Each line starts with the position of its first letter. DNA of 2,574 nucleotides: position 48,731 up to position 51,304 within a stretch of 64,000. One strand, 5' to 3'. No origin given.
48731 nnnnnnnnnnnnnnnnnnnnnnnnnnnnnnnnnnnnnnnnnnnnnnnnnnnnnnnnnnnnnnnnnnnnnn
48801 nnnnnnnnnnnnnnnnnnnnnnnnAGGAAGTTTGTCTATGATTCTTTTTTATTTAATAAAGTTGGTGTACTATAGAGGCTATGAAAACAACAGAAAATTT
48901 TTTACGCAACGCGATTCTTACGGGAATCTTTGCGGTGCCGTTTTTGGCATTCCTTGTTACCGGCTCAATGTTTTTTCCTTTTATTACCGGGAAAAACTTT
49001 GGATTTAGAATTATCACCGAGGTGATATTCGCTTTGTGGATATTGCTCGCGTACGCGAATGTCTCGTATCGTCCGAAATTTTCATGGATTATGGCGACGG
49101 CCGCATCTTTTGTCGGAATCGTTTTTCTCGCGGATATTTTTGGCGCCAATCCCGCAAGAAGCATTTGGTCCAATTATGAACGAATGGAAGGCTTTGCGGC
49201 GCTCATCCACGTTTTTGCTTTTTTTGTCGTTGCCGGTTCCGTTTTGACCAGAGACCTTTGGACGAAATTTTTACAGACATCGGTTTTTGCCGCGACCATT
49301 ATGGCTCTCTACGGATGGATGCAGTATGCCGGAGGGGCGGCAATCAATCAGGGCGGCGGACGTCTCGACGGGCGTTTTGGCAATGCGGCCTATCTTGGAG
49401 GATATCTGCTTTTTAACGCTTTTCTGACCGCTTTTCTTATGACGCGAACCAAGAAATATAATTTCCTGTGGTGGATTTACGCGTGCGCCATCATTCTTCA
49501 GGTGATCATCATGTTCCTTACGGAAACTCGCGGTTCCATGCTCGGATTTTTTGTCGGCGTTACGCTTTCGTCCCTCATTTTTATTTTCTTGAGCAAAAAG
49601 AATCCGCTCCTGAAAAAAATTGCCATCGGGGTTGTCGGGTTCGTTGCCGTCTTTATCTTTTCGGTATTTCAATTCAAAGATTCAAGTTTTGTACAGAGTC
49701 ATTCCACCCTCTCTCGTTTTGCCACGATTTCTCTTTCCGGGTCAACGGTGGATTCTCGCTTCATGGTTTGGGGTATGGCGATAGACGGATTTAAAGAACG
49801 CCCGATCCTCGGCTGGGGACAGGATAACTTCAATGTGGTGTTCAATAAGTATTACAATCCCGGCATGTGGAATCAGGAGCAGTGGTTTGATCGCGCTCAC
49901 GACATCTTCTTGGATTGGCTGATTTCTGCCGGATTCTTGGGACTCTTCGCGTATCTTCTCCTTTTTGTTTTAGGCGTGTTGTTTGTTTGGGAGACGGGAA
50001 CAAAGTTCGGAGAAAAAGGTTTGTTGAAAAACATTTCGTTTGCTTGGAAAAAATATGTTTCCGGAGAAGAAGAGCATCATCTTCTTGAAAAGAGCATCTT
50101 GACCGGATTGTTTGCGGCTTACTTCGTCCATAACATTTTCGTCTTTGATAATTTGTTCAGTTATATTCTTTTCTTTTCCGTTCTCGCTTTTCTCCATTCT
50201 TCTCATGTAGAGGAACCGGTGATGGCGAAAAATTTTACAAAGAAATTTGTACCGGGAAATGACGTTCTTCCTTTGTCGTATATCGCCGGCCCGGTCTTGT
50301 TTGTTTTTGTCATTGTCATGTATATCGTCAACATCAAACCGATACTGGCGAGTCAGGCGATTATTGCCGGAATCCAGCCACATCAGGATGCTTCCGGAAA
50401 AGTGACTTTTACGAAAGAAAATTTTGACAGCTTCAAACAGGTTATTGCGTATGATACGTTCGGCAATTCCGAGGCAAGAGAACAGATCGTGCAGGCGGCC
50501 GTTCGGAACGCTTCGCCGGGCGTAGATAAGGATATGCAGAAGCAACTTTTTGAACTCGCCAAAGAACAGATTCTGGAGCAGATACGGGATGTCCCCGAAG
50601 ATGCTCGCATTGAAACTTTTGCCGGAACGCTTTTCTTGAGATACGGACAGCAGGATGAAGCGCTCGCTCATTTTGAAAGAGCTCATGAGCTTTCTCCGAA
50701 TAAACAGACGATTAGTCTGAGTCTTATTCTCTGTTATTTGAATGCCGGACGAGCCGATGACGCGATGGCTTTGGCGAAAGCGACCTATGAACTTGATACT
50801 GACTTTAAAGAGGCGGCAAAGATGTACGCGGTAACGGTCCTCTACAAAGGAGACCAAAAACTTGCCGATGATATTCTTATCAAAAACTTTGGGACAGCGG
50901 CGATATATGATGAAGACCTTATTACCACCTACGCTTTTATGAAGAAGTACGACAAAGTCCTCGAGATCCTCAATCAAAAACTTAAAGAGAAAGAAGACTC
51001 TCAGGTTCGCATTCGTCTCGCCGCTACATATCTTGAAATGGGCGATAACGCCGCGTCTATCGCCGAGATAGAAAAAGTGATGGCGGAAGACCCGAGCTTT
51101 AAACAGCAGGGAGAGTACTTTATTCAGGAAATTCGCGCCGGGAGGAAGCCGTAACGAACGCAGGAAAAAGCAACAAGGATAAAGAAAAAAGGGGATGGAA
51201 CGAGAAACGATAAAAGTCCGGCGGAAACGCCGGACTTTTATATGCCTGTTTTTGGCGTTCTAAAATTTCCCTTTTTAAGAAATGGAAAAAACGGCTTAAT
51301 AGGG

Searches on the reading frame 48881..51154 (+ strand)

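Call 29: search_protein_families(library=pfam, proteins=[window:48881-51154:+], max_evalue=0.00001)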
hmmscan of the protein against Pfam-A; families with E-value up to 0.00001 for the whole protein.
window:48881-51154:+ (757 aa): 4 families
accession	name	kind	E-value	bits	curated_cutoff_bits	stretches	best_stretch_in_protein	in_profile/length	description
PF04932.20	Wzy_C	-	7.3e-21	75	31.7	1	203-359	2-149/149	O-Antigen ligase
PF14559.12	TPR_19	-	9.3e-12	45.5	25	1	588-648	4-64/68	Tetratricopeptide repeat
PF13428.12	TPR_14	-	1.1e-06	29.2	23.5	0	582-607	8-33/44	Tetratricopeptide repeat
PF07719.23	TPR_2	-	3e-06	27.4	27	0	582-607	8-33/34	Tetratricopeptide repeat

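Call 77: search_protein_families(library=ncbifam, proteins=[window:48881-51154:+], max_evalue=1e-10)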
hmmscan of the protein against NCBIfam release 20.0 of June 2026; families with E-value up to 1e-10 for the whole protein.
window:48881-51154:+ (757 aa): 0 families
